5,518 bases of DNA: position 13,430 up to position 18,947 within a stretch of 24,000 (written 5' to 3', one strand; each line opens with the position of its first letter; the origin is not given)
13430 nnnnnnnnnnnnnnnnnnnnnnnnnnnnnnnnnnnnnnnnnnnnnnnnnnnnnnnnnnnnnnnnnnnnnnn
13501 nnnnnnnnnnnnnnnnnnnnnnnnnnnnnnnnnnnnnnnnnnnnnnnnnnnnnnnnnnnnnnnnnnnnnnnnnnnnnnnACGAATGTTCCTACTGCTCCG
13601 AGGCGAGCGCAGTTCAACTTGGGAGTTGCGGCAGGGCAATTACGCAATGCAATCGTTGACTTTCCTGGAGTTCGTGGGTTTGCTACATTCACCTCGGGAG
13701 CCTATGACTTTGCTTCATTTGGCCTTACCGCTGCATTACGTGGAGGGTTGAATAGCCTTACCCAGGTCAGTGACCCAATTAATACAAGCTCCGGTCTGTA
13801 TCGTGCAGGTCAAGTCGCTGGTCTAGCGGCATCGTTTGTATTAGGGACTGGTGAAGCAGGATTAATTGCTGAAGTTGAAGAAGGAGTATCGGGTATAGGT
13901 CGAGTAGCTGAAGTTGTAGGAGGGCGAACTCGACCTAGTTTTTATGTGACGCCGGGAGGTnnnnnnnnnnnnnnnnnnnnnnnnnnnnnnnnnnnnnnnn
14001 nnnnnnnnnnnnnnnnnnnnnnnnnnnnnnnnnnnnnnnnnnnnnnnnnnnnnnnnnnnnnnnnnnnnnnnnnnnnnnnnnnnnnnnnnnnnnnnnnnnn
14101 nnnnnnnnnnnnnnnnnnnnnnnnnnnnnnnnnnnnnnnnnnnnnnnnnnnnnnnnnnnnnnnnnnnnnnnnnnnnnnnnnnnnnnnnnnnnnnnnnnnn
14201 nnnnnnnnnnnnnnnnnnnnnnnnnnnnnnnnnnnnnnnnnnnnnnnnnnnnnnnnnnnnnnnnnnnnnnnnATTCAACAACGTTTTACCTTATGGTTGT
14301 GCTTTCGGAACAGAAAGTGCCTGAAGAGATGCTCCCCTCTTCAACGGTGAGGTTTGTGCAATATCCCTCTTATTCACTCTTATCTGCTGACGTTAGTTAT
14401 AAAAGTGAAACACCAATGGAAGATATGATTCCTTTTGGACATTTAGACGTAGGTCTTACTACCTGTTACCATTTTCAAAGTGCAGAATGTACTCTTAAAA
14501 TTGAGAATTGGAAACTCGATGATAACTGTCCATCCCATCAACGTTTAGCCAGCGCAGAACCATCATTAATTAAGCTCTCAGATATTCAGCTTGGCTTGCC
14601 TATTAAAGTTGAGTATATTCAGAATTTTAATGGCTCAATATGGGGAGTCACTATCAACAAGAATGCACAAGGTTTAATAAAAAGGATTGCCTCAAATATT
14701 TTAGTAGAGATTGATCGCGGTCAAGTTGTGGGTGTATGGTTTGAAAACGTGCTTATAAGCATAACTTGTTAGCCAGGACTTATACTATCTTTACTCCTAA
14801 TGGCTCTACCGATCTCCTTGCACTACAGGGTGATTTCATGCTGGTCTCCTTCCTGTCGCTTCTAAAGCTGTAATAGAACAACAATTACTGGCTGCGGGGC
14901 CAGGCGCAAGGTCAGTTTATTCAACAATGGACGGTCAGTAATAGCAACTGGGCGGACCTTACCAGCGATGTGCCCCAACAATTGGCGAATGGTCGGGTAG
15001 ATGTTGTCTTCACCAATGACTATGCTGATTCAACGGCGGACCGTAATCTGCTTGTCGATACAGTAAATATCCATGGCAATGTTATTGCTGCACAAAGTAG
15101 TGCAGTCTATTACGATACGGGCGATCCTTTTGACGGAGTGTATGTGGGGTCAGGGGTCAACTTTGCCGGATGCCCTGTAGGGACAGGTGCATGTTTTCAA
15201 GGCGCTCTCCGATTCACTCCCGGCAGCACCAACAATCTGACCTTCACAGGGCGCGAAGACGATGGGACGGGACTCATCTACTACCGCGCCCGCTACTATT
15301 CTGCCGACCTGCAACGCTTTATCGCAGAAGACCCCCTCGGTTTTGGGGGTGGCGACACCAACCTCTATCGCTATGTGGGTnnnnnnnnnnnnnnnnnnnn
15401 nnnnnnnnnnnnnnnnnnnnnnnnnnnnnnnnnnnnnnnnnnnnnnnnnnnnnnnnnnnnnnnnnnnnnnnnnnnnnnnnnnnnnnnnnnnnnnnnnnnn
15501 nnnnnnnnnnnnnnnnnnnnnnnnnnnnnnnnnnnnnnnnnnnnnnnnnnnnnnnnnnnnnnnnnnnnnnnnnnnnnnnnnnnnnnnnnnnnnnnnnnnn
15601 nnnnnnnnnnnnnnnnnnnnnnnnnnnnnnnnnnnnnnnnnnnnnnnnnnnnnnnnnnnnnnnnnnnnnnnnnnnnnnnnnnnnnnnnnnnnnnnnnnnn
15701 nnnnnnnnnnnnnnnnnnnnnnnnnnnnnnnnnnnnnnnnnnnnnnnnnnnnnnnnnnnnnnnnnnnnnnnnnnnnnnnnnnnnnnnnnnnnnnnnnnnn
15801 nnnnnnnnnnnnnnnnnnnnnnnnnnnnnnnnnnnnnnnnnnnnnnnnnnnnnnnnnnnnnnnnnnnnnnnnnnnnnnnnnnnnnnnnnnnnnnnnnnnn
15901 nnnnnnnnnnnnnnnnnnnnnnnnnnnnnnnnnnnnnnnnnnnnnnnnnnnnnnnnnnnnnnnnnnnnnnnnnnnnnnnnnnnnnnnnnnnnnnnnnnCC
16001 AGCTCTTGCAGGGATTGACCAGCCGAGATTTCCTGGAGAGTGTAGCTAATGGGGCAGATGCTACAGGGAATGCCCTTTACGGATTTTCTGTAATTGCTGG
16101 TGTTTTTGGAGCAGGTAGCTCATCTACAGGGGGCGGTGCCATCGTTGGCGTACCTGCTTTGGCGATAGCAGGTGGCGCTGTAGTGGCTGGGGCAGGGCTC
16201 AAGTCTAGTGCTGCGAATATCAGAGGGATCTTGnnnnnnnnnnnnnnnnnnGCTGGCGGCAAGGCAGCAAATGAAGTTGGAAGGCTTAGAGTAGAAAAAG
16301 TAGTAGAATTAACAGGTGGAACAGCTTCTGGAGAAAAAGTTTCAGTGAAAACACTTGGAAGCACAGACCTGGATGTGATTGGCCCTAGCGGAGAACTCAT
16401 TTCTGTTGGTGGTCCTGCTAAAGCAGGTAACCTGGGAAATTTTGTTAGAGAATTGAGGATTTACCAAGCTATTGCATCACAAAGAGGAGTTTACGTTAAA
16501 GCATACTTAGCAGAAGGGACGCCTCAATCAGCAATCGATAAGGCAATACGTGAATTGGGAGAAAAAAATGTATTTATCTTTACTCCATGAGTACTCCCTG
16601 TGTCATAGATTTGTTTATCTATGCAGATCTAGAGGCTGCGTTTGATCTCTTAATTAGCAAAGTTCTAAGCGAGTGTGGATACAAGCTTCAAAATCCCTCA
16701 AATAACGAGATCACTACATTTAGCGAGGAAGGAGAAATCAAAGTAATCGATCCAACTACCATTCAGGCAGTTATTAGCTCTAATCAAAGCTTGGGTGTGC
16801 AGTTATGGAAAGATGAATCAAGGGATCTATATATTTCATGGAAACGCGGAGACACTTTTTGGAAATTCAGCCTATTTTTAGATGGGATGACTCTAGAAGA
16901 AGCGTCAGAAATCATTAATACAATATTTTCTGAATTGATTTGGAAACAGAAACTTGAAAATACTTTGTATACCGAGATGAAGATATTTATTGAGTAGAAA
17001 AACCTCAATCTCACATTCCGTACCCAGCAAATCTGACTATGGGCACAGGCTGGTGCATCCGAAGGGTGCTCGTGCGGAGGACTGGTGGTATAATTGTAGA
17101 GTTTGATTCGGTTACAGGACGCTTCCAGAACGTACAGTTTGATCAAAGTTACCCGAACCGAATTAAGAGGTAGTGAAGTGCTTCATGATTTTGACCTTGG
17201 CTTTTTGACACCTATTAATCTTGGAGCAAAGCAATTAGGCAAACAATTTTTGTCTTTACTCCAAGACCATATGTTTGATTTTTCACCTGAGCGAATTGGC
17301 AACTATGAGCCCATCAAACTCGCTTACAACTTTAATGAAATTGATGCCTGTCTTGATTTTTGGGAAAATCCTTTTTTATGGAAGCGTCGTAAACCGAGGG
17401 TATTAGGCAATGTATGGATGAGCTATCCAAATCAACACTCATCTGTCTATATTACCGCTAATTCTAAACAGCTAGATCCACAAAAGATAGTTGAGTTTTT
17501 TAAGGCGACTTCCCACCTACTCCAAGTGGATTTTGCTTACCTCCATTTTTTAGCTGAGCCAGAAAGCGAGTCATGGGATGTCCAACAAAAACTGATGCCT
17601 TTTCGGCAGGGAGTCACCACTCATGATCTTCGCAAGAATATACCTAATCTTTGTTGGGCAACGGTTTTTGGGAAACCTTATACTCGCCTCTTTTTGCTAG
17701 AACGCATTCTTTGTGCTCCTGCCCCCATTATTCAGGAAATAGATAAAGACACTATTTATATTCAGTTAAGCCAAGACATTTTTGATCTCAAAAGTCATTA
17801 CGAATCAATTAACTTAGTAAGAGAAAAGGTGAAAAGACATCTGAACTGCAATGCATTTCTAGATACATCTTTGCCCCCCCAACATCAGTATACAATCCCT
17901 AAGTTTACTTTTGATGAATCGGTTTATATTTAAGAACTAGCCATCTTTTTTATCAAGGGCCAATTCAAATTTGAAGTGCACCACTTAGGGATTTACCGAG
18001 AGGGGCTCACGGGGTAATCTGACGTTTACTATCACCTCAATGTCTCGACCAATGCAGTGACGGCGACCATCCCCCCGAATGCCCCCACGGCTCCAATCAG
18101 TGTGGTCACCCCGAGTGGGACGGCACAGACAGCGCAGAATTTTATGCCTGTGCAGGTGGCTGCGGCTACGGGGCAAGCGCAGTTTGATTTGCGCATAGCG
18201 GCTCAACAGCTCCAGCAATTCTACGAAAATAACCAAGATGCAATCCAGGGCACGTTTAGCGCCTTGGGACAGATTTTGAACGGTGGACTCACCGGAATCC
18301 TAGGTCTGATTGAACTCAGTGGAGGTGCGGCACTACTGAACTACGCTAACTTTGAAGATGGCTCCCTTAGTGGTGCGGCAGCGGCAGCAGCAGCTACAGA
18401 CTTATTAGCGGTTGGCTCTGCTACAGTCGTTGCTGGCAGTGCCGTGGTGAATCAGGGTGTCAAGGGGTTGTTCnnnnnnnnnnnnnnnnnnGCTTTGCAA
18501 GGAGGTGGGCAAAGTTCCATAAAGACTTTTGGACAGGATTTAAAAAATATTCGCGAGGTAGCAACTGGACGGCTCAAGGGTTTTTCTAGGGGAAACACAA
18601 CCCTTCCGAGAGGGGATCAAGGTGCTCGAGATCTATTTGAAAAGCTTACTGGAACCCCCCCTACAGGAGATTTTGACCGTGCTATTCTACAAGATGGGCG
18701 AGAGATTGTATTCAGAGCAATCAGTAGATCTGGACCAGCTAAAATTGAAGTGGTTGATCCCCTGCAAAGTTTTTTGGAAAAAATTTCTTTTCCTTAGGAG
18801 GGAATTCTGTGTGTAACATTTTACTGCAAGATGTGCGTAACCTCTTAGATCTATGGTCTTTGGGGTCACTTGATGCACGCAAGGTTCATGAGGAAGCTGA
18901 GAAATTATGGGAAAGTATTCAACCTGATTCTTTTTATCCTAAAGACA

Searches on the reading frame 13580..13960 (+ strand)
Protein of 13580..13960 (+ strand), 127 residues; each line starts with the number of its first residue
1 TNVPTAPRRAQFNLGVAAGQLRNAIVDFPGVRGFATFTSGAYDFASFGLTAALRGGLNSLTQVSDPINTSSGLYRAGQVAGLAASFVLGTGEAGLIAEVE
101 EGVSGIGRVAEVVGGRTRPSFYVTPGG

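Call 71: find_homologous_proteins(query=A5, max_evalue=0.01)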
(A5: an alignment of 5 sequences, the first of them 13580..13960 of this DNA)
Query A5 (5 sequences) (127 aa, profile of the alignment): 3 proteins with E <= 0.01 among 8000 candidates.
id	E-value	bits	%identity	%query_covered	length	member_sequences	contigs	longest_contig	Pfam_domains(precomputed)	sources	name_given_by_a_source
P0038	1.9e-24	104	31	38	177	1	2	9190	-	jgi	-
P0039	5.7e-9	54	43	22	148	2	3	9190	-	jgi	-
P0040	2.3e-6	45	33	61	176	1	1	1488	-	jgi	jgi:hypothetical protein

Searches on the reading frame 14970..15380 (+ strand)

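Call 73: search_protein_families(library=pfam, proteins=[window:14970-15380:+], max_evalue=0.01)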
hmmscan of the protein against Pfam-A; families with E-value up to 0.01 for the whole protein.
window:14970-15380:+ (137 aa): 1 family
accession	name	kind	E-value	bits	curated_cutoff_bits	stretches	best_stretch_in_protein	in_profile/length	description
PF16841.11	CBM60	-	2.1e-07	31.7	28.2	1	8-48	49-90/91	Ca-dependent carbohydrate-binding module xylan-binding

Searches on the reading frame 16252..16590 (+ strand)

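Call 17: search_protein_families(library=pfam, proteins=[window:16252-16590:+], max_evalue=1)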
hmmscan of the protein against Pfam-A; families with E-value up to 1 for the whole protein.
window:16252-16590:+ (112 aa): 2 families
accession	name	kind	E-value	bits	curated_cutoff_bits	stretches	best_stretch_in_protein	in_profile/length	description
PF04723.20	GRDA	-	0.037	14.3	22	1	27-75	64-111/147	Glycine reductase complex selenoprotein A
PF09048.16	Cro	-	0.18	12.3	32.7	0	89-101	23-35/59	Cro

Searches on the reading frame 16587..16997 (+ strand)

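Call 15: search_protein_families(library=pfam, proteins=[window:16587-16997:+], max_evalue=1)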
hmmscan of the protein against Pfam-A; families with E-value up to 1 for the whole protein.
window:16587-16997:+ (136 aa): 2 families
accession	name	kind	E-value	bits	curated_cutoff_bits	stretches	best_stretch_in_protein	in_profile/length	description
PF20105.4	DUF6495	-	0.021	15.3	25.2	1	106-131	43-67/156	Family of unknown function (DUF6495)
PF23768.1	DUF7167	-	0.066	13.8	24.4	1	97-120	26-49/60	Domain of unknown function (DUF7167)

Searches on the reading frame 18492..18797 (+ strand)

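Call 17: search_protein_families(library=pfam, proteins=[window:18492-18797:+], max_evalue=1)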
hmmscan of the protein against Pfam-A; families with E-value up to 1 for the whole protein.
window:18492-18797:+ (101 aa): 1 family
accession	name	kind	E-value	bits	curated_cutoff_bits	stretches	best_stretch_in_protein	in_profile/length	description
PF24971.1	SAMD1_SHD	-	0.13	12.8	27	1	21-45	41-65/78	SAMD1 small helical domain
